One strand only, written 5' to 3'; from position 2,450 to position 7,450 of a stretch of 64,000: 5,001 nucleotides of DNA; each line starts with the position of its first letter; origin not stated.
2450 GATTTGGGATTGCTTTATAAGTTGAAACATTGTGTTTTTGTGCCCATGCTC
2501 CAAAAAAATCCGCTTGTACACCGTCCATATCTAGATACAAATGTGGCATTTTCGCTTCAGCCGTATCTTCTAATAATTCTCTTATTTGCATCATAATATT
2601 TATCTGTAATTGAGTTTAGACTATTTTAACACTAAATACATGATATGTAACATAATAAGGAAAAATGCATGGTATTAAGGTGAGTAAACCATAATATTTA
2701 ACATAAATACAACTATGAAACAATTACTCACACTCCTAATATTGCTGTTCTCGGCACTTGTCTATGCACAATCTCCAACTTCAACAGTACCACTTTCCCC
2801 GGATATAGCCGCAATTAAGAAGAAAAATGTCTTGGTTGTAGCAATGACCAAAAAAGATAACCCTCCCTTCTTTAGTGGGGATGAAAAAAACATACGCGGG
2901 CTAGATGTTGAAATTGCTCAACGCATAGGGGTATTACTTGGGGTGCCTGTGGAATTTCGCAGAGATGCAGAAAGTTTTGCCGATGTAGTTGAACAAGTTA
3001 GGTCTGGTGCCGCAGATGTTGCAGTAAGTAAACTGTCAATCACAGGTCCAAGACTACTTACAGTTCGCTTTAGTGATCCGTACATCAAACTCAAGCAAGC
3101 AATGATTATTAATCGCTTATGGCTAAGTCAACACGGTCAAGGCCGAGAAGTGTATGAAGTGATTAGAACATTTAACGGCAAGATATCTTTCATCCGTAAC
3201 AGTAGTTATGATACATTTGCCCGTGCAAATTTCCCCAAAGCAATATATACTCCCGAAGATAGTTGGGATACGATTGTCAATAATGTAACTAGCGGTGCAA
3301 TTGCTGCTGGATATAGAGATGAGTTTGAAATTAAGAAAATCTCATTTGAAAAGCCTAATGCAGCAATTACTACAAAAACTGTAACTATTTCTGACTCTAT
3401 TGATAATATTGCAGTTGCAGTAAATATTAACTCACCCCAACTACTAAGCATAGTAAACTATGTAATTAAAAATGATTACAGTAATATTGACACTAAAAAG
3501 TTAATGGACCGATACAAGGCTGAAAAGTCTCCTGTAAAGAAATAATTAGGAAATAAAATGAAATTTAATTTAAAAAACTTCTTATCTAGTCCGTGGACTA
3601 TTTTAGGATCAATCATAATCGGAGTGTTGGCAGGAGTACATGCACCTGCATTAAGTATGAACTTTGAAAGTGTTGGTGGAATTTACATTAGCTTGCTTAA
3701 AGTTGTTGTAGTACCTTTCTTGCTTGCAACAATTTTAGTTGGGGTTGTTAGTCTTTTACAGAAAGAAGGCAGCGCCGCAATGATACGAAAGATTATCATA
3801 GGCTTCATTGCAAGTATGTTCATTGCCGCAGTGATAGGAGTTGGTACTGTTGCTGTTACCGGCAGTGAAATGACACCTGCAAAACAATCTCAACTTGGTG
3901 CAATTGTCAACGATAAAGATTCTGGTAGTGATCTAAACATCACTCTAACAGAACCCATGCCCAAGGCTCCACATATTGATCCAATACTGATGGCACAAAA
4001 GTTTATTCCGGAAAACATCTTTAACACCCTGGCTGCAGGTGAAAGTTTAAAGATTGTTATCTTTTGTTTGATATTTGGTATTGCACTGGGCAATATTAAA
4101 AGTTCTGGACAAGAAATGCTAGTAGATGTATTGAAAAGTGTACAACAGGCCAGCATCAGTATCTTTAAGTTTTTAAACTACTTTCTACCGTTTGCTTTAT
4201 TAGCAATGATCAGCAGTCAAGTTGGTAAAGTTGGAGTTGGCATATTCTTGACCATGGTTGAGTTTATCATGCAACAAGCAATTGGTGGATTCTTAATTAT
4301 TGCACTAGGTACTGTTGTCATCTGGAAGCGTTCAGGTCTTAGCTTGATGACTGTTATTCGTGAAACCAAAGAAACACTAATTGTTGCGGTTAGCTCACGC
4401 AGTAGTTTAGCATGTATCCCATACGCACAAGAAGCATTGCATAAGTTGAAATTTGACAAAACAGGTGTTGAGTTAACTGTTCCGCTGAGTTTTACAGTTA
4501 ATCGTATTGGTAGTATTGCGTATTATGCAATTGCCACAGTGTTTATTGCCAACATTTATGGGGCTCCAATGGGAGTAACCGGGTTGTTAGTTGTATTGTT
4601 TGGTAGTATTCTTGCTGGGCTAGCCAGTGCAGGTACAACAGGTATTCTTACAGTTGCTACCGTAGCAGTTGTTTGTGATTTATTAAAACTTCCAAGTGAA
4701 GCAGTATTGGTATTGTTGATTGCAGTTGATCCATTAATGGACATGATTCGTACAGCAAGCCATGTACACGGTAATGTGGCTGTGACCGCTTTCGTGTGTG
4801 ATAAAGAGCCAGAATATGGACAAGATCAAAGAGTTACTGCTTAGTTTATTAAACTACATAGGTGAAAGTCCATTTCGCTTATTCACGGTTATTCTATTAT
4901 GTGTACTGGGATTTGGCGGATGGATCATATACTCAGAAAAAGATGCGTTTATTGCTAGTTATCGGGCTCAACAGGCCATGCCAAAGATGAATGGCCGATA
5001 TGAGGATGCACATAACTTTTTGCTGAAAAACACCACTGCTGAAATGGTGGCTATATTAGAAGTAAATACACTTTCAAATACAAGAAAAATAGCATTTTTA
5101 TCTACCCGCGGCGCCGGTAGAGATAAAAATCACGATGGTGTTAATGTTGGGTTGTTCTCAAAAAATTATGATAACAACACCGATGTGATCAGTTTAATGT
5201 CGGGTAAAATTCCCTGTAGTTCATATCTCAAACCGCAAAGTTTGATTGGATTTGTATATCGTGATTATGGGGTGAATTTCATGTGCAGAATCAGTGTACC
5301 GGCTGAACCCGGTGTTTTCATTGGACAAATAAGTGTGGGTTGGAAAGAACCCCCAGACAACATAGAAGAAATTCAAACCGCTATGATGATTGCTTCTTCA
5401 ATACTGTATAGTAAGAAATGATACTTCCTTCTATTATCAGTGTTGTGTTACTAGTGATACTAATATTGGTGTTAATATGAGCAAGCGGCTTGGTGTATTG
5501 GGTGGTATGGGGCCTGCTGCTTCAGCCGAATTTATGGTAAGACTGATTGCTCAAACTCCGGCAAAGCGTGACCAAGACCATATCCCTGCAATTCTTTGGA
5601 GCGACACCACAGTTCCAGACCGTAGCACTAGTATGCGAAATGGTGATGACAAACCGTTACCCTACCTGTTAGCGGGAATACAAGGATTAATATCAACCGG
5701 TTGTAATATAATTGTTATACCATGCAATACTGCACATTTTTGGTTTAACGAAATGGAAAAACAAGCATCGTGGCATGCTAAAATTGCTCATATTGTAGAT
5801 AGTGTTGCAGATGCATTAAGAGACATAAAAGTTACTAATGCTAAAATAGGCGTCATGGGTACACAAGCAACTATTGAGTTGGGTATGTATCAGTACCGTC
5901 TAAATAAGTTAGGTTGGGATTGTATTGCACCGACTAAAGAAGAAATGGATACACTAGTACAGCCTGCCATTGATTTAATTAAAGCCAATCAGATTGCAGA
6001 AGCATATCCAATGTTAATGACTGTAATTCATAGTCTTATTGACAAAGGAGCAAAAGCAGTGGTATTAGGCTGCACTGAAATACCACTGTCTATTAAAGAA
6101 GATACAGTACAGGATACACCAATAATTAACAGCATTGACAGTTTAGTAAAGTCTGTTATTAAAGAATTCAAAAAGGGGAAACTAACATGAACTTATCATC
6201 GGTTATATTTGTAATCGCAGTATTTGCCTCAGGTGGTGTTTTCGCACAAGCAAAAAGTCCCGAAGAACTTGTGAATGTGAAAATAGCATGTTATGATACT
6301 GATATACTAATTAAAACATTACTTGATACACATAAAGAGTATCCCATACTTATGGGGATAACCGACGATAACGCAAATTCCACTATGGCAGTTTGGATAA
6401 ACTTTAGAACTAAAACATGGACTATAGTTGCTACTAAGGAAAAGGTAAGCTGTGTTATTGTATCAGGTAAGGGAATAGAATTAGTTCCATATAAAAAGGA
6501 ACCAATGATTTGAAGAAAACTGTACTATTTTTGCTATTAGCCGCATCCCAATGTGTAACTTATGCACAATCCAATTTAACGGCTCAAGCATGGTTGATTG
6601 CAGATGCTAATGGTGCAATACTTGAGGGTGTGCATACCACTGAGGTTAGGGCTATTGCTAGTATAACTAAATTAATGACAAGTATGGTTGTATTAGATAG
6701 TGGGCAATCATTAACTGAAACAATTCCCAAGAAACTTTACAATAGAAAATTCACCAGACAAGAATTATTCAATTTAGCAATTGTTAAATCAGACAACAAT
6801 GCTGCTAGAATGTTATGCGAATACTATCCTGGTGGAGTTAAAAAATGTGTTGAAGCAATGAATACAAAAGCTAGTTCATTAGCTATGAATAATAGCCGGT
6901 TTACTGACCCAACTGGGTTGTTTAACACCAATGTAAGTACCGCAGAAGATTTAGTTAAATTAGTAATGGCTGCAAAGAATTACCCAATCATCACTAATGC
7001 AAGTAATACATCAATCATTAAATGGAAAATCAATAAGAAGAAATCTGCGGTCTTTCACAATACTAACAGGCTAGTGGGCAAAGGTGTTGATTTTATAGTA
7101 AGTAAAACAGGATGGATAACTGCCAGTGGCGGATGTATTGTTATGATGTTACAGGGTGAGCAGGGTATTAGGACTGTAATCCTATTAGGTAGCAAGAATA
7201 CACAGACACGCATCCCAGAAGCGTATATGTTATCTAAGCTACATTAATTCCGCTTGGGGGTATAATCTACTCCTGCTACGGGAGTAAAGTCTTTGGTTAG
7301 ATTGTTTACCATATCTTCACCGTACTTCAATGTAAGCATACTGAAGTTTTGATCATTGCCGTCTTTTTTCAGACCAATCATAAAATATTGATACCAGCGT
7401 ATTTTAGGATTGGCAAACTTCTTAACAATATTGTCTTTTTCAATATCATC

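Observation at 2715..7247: Plus-strand envelope cassette: solute-binding protein, Asp/Glu-type symporter, aspartate racemase and PbpG-like DD-endopeptidase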

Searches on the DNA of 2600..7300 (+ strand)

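Call 4: search_dna_similar(query=window:2600-7300:+, collection=phages, mode=near, max_rows=30)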
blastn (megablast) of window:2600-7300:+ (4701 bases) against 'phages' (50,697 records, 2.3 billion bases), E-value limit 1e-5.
No match.

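Call 5: search_dna_similar(query=window:2600-7300:+, collection=phages, mode=distant, max_rows=30)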
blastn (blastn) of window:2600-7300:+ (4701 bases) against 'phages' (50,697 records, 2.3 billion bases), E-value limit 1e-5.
No match.

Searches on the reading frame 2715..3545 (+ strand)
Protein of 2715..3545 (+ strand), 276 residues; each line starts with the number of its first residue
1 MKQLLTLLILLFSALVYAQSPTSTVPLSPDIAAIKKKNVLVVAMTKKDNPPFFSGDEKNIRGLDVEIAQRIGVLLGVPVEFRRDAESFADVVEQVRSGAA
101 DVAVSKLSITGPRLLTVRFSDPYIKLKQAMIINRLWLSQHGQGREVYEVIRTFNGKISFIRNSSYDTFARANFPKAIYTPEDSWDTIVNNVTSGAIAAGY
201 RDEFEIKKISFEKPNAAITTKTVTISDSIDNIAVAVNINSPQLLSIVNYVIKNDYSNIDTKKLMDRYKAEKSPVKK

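Call 3: search_protein_families(library=pfam, proteins=[window:2715-3545:+], max_evalue=0.01)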
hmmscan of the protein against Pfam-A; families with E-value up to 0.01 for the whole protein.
window:2715-3545:+ (276 aa): 2 families
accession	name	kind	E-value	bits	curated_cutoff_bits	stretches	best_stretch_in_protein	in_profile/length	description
PF00497.25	SBP_bac_3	-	1.3e-17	64.3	26.4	1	43-267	3-129/132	Bacterial extracellular solute-binding proteins, family 3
PF10613.14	Lig_chan-Glu_bd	-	0.00079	20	30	1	87-132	66-111/115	Ligated ion channel L-glutamate- and glycine-binding site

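Call 10: search_protein_families(library=ncbifam, proteins=[window:2715-3545:+], max_evalue=0.01)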
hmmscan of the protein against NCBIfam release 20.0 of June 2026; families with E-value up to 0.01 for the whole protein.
window:2715-3545:+ (276 aa): 6 families
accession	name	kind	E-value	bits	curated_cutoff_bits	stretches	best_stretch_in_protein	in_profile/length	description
TIGR01096.1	3A0103s03R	subfamily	1e-10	41.6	256.35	1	33-253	20-235/250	lysine/arginine/ornithine ABC transporter substrate-binding protein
NF008112.0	PRK10859.1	equivalog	1.2e-09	37.1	354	1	5-134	10-136/483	membrane-bound lytic murein transglycosylase MltF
NF008426.0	PRK11260.1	equivalog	9.1e-09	35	312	1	28-267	31-259/266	cystine ABC transporter substrate-binding protein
NF052427.1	StpK7MSMEG_1200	equivalog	1e-05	24.2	900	1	32-120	356-442/601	serine/threonine protein kinase StpK7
NF041765.1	ArtJ_Ecoli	equivalog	0.00014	21.6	510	1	48-264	30-237/243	arginine ABC transporter substrate-binding protein ArtJ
NF007029.0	PRK09495.1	equivalog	0.0024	17.7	303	1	30-129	17-113/248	glutamine ABC transporter substrate-binding protein GlnH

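Call 24: search_solved_structures(query=window:2715-3545:+, show_alignments=2, max_evalue=0.01)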
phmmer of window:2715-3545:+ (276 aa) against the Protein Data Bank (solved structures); distinct sequences matched with E-value up to 0.01: 39.
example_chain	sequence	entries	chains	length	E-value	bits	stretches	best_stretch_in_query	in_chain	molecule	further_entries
4h5f_A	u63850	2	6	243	2.9e-14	56.5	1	31-252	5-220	Amino acid ABC superfamily ATP binding cassette transporter, binding protein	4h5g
4i62_A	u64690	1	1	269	6.5e-13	52.1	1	3-269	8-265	Amino acid ABC transporter, periplasmic amino acid-binding protein, putative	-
6h30_A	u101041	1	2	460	3.8e-11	46.3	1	33-268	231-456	Glutamine ABC transporter permease and substrate binding protein protein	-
4zv1_A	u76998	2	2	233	3.8e-10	43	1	45-134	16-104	AncQR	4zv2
5tuj_C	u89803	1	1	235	7e-09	38.9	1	34-254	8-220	Ancestral protein CDT-Anc1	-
5t0w_A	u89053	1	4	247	7.4e-09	38.8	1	34-254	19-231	AncCDT-1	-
4ymx_A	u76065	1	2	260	9.4e-09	38.5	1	31-133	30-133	ABC-type amino acid transport system, periplasmic component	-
2yjp_A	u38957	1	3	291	9.5e-09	38.5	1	28-130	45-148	PUTATIVE ABC TRANSPORTER, PERIPLASMIC BINDING PROTEIN, AMINO ACID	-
6ggp_A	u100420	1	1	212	3.4e-08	36.6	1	33-134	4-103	Amino acid ABC transporter, periplasmic amino acid-binding protein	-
6ggv_A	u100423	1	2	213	3.5e-08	36.6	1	33-134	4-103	Amino acid ABC transporter, periplasmic amino acid-binding protein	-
6svf_A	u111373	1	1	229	3.7e-08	36.6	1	33-134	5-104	Amino acid ABC transporter, periplasmic amino acid-binding protein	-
4prs_A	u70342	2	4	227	3.8e-08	36.5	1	33-134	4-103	ABC-type transporter, periplasmic subunit family 3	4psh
6y16_A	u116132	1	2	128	2.4e-07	33.9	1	33-125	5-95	Amino acid ABC transporter, periplasmic amino acid-binding protein,Amino acid ABC transpor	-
6gpc_A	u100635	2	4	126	2.5e-07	33.8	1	33-125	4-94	Amino acid ABC transporter, periplasmic amino acid-binding protein,Amino acid ABC transpor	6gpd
6q3u_A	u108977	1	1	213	2.5e-07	33.8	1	33-134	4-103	Amino acid ABC transporter, periplasmic amino acid-binding protein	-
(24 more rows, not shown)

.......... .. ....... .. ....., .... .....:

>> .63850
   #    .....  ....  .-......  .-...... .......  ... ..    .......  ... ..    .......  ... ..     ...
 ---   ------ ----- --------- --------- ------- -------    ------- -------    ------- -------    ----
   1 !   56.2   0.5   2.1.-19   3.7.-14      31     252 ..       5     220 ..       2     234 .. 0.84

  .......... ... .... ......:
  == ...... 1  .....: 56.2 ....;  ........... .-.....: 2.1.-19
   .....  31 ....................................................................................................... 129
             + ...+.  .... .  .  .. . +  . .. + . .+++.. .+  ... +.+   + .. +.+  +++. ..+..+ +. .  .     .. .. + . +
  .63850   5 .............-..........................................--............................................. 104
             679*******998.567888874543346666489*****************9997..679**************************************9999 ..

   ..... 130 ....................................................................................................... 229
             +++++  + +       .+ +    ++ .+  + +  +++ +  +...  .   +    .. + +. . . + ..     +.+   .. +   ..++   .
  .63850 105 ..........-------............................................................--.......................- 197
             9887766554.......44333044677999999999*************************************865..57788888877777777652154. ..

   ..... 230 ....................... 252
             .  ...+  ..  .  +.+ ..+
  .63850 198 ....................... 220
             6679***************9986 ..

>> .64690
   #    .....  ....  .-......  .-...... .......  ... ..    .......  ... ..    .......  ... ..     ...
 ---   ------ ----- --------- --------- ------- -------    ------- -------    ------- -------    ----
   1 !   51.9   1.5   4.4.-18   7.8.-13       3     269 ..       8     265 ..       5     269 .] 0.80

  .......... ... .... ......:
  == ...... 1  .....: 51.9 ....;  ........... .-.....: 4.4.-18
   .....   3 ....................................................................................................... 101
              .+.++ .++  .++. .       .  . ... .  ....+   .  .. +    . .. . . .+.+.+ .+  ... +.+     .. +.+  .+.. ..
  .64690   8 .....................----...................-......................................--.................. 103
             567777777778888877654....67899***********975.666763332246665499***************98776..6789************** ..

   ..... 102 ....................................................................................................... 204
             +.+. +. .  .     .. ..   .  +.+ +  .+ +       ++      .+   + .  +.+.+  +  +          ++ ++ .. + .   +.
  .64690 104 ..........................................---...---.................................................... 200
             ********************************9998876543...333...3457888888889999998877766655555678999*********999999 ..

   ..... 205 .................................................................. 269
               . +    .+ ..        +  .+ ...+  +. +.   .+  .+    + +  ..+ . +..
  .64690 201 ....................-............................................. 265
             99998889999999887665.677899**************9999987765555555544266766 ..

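Call 26: search_protein_families(library=phrogs, proteins=[window:2715-3545:+], max_evalue=0.01)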
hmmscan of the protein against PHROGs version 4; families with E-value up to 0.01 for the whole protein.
window:2715-3545:+ (276 aa): 1 family
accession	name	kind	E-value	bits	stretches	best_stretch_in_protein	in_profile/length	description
phrog_10776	-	unknown function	2.4e-17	63.6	1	1-253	25-257/674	-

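Call 106: search_dna_similar(query=window:2715-3542:+, collection=phages, mode=protein, max_rows=25, max_evalue=0.0001)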
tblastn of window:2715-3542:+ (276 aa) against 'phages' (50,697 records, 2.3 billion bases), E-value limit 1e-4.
Records with a match: 10; places in all: 10; records where one place covers at least 80% of the query: 1.
Best place of each record, by identity: <60% 10.
By first word of the organism name: Bacteriophage 4; Listeria 4; Enterococcus 2.
By host as written in the record: - 5; Listeria monocytogenes 4; Enterococcus faecalis 1.
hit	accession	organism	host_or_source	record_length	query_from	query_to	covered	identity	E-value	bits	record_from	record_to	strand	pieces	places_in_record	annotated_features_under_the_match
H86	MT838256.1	Bacteriophage sp.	human fecal samples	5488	31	248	79%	28.1%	6e-7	56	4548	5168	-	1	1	record has no annotation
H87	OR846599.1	Enterococcus phage Efs 1-1-1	Enterococcus faecalis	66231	34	270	86%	24.9%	6e-7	56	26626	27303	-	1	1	record has no annotation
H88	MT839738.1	Bacteriophage sp.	human fecal samples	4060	34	248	78%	24.9%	3e-6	54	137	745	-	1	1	record has no annotation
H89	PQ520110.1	Enterococcus phage IME_EF3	-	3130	57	270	78%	24.7%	4e-6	54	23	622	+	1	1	record has no annotation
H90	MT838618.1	Bacteriophage sp.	human fecal samples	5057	34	219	67%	23.9%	7e-5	50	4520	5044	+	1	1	record has no annotation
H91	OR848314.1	Listeria phage LM 4-14-1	Listeria monocytogenes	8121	31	134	38%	32.1%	3e-5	51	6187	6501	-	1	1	record has no annotation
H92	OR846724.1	Listeria phage LM 4-11-1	Listeria monocytogenes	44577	31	134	38%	32.1%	3e-5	51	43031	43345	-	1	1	record has no annotation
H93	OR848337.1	Listeria phage LM 4-14-1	Listeria monocytogenes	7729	31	134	38%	31.2%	9e-5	49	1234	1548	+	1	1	record has no annotation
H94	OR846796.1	Listeria phage LM 4-11-1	Listeria monocytogenes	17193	31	134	38%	31.2%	9e-5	49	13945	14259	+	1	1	record has no annotation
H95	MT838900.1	Bacteriophage sp.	human fecal samples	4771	41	134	34%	29.8%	1e-6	55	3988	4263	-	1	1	record has no annotation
